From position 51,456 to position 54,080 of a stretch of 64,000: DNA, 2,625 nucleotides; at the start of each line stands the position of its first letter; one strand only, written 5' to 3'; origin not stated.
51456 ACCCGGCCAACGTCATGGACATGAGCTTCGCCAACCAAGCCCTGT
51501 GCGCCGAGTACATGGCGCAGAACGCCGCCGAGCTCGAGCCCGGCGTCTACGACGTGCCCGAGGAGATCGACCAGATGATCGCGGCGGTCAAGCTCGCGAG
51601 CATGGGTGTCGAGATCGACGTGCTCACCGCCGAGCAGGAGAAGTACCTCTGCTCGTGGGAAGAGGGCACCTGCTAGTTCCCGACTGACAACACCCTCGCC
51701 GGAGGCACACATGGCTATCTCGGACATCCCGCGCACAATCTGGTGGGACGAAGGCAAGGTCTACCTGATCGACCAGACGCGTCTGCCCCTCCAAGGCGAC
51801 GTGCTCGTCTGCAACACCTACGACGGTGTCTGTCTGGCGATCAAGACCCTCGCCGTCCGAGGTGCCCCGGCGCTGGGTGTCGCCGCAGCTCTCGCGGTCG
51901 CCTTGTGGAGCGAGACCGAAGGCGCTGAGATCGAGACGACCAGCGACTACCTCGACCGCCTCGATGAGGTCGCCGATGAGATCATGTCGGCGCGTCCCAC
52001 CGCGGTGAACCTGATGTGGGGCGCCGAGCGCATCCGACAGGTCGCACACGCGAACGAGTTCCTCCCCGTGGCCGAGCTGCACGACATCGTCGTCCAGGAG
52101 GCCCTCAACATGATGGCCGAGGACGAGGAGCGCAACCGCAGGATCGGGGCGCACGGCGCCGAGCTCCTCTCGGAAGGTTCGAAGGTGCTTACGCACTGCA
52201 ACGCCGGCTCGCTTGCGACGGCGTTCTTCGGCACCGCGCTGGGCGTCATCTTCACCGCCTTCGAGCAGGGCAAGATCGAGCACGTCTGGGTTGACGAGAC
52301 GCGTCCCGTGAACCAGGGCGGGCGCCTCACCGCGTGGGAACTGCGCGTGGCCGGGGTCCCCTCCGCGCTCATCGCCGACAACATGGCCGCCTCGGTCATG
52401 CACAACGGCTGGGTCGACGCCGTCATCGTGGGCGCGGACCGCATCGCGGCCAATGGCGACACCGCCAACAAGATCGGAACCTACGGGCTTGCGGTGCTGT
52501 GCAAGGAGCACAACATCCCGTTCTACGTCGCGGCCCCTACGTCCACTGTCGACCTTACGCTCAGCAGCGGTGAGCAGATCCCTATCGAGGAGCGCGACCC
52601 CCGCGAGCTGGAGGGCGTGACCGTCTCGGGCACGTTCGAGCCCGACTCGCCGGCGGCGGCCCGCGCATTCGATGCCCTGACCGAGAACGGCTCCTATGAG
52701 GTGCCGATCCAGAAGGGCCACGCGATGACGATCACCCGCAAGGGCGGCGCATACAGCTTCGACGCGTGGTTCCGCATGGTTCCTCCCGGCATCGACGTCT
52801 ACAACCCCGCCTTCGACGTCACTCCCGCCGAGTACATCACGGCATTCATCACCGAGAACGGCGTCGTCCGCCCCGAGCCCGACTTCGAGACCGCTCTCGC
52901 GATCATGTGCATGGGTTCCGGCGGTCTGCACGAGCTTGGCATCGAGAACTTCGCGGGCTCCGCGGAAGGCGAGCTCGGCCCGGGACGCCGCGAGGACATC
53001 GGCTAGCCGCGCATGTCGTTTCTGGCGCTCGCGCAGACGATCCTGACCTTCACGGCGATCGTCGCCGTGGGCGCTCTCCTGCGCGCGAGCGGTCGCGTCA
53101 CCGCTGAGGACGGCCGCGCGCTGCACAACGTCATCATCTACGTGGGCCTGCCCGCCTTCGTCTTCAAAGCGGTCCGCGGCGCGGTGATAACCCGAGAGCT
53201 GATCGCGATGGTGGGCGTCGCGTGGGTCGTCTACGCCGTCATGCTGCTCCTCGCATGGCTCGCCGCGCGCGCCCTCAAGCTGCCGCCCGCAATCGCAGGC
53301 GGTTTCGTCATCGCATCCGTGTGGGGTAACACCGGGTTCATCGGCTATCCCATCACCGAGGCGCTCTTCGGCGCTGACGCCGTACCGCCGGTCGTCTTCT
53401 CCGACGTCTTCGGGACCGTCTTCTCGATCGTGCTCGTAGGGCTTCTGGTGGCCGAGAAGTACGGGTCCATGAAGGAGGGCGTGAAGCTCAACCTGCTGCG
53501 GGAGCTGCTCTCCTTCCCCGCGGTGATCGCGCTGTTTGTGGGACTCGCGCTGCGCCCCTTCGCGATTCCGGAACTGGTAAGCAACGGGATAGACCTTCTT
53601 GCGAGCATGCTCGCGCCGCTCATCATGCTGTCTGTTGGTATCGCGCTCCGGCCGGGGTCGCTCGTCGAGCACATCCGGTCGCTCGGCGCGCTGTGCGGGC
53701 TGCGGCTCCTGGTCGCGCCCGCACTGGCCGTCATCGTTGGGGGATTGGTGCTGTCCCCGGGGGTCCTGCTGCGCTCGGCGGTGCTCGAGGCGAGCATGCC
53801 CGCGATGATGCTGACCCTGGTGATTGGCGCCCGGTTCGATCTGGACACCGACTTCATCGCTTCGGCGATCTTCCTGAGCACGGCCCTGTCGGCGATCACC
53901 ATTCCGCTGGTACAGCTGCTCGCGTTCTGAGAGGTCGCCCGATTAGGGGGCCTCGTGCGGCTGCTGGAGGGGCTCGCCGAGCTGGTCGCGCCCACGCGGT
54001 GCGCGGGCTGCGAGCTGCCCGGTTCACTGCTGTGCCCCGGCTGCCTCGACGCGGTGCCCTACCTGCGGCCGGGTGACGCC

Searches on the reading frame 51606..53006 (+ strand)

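Call 8: search_protein_families(library=pfam, proteins=[window:51606-53006:+], max_evalue=0.001)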
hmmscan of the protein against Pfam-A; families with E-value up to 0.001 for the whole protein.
window:51606-53006:+ (466 aa): 1 family
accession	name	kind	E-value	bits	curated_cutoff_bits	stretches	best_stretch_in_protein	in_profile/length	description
PF01008.23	IF-2B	-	1.3e-82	277.6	22.4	1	84-423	2-280/280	Initiation factor 2 subunit family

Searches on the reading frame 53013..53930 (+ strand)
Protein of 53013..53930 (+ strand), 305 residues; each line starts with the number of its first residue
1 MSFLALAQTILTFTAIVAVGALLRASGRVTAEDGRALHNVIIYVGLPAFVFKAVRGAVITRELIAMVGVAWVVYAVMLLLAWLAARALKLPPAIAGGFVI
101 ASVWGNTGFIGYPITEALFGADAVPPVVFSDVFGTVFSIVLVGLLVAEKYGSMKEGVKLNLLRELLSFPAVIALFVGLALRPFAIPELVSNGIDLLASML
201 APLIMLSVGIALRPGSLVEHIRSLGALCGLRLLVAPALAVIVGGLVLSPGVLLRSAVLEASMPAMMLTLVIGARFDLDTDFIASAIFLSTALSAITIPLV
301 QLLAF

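Call 8: search_protein_families(library=pfam, proteins=[window:53013-53930:+], max_evalue=0.001)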
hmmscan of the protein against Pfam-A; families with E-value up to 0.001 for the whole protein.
window:53013-53930:+ (305 aa): 1 family
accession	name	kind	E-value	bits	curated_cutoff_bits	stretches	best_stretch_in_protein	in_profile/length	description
PF03547.23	Mem_trans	-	2.9e-26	92.3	25.7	1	11-299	7-341/343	Membrane transport protein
